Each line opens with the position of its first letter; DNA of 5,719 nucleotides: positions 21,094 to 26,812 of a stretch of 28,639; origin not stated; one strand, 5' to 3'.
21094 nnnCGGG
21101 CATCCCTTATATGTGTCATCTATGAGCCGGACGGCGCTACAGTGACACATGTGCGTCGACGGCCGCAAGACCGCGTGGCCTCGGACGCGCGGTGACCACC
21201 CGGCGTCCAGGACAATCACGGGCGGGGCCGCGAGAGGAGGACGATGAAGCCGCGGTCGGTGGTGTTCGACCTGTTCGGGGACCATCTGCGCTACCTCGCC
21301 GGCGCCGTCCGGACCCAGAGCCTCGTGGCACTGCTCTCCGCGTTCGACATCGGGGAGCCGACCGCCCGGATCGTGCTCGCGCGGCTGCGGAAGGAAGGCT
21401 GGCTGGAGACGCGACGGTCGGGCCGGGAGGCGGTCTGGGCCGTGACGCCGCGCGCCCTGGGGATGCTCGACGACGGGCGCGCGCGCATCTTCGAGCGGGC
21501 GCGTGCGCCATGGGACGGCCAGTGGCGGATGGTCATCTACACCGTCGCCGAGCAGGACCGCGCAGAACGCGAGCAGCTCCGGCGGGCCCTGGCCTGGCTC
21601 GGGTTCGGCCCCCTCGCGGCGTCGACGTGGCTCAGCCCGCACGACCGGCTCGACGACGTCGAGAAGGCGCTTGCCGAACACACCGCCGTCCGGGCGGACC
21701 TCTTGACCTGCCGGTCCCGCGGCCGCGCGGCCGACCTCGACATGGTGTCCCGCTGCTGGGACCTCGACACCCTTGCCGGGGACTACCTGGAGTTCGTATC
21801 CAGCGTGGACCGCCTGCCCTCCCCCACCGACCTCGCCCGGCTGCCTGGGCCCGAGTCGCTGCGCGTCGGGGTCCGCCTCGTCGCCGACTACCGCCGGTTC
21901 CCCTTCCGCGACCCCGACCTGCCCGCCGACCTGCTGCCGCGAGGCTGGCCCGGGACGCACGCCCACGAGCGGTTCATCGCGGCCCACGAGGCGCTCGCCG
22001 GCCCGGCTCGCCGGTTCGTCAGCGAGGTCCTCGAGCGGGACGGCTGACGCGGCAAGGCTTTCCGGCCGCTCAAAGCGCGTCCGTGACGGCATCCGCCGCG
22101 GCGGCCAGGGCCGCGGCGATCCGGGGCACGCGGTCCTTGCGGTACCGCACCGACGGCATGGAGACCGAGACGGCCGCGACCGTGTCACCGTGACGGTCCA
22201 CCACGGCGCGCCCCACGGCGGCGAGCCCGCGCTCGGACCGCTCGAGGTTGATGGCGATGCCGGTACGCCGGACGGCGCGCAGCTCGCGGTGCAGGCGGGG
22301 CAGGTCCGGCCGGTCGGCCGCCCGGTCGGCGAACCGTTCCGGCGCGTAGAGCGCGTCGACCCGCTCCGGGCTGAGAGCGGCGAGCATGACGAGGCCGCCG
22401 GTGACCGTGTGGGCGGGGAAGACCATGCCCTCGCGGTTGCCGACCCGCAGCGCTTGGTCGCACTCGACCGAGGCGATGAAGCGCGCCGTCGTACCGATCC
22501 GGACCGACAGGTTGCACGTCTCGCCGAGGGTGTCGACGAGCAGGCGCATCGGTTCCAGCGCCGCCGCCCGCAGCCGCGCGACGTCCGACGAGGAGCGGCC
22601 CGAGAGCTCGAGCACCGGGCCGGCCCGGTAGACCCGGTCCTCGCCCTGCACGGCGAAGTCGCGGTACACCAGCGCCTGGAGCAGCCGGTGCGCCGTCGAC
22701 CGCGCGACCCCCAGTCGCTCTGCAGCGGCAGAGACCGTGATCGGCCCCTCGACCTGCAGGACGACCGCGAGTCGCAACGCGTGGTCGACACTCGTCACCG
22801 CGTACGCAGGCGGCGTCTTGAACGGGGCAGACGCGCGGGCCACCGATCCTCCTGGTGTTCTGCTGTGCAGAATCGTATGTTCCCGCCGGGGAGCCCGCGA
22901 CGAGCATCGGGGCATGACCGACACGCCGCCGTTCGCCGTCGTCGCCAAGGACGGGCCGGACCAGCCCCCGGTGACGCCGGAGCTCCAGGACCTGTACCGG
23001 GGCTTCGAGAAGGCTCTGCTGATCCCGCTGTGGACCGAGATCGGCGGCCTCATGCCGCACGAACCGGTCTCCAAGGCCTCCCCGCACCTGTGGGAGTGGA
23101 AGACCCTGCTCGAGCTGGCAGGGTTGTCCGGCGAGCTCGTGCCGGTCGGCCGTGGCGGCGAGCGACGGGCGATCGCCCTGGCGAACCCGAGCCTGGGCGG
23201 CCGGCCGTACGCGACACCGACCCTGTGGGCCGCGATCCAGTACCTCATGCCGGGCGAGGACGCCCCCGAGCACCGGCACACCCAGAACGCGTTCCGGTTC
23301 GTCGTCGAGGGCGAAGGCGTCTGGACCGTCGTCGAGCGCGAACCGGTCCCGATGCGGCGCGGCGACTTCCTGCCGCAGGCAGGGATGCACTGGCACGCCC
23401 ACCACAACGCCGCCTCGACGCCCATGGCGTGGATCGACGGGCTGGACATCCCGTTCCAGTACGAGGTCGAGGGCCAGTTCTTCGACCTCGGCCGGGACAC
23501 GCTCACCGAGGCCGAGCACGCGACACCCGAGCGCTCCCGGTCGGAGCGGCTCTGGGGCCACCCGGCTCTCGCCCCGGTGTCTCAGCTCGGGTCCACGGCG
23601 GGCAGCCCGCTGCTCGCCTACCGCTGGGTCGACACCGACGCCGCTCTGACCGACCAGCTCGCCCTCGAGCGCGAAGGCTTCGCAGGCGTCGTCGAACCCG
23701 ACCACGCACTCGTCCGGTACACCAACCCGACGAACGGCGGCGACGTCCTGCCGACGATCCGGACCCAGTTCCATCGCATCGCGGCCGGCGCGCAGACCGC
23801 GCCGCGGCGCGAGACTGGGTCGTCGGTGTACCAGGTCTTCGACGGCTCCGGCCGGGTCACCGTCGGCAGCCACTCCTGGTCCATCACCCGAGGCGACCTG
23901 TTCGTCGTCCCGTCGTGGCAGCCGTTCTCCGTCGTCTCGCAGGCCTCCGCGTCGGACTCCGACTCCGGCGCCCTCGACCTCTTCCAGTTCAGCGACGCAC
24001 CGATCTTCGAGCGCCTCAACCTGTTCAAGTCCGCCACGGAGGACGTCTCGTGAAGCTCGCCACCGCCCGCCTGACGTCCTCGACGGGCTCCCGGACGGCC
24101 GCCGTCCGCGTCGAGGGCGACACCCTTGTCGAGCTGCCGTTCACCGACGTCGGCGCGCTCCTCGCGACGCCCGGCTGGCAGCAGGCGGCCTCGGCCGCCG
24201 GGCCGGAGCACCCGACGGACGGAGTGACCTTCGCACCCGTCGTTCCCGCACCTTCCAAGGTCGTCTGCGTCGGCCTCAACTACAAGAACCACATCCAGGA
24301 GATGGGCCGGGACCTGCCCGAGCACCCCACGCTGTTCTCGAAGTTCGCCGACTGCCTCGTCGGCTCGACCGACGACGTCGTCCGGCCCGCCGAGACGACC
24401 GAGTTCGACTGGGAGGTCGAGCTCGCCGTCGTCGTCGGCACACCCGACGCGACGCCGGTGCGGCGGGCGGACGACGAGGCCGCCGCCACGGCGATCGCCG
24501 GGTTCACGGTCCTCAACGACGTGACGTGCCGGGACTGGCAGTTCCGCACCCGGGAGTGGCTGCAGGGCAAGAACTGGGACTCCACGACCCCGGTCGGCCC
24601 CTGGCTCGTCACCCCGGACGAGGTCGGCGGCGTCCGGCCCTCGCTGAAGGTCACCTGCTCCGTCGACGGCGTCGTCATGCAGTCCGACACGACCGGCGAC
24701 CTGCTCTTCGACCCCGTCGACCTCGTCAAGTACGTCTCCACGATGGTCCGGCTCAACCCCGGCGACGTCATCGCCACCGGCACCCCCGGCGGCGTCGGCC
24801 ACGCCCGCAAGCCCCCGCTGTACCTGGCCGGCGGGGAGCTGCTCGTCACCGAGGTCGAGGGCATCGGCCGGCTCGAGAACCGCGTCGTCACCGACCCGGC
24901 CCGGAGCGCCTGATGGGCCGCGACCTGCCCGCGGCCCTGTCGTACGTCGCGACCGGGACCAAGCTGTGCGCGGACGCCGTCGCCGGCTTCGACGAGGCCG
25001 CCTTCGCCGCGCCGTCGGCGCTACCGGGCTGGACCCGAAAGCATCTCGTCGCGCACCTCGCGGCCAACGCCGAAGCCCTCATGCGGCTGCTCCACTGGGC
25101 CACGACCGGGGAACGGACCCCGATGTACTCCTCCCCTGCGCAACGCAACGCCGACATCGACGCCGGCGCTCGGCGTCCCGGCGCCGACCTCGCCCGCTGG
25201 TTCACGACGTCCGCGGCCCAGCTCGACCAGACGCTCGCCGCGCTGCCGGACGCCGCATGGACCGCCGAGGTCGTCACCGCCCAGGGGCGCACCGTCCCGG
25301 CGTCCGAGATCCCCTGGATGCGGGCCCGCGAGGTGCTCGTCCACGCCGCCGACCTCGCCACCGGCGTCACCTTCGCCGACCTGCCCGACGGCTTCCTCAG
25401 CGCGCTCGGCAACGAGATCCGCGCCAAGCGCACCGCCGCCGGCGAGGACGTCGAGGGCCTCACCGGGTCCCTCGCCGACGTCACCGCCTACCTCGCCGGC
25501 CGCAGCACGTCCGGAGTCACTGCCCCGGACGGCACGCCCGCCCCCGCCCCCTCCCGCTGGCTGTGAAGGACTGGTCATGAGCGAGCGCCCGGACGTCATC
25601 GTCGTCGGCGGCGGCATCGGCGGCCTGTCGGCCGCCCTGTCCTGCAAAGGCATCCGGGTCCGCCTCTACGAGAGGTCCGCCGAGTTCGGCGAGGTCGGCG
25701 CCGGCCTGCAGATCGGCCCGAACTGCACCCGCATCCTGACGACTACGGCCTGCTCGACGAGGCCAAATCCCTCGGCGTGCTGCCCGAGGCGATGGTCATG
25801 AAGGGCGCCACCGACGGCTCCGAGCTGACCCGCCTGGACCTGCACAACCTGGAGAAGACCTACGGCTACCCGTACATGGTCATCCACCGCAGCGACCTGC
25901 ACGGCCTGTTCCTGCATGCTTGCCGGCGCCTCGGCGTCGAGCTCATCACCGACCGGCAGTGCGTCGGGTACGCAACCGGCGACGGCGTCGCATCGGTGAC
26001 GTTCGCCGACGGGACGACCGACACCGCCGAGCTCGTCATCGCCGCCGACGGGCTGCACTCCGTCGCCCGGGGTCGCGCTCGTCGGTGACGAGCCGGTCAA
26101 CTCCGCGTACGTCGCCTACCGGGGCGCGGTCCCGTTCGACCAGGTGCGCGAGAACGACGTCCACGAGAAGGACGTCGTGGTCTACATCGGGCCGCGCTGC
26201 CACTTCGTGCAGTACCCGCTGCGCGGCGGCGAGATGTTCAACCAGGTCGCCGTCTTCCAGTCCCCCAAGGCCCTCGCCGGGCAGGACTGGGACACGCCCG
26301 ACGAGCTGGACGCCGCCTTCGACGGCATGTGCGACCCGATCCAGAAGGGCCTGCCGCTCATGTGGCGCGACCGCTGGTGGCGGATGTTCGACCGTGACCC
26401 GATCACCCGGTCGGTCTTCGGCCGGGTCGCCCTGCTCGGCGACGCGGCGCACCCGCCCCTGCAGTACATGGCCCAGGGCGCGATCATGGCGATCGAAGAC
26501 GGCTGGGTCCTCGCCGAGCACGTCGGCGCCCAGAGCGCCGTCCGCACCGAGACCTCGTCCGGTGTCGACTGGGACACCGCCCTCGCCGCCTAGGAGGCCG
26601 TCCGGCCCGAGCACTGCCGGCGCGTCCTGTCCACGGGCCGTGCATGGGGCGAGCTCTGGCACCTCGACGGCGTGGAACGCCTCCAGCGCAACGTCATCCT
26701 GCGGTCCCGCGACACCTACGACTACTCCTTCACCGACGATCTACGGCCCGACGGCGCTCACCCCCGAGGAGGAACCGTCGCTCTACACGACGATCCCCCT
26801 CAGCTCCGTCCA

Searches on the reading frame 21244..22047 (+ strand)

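Call 13: search_protein_families(library=pfam, proteins=[window:21244-22047:+], max_evalue=0.001)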
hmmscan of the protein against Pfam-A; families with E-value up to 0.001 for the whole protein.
window:21244-22047:+ (267 aa): 3 families
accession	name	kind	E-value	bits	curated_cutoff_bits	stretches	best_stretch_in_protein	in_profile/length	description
PF20803.2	PaaX_M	-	6.2e-25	87.6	24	1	88-166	2-81/83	PaaX protein central Cas2-like domain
PF08223.16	PaaX_C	-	8.7e-19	68.2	22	1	172-260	1-90/91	PaaX-like protein C-terminal domain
PF07848.18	PaaX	-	9.3e-16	58.3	24.8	1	3-68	2-67/70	PaaX-like protein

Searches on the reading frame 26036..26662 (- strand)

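Call 37: search_protein_families(library=pfam, proteins=[window:26036-26662:-], max_evalue=0.05)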
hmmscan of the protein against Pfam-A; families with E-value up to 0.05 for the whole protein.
window:26036-26662:- (208 aa): 1 family
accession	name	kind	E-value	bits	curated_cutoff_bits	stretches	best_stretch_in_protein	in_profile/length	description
PF05899.18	Cupin_3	-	0.015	15.4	23.5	1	54-92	21-57/74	EutQ-like cupin domain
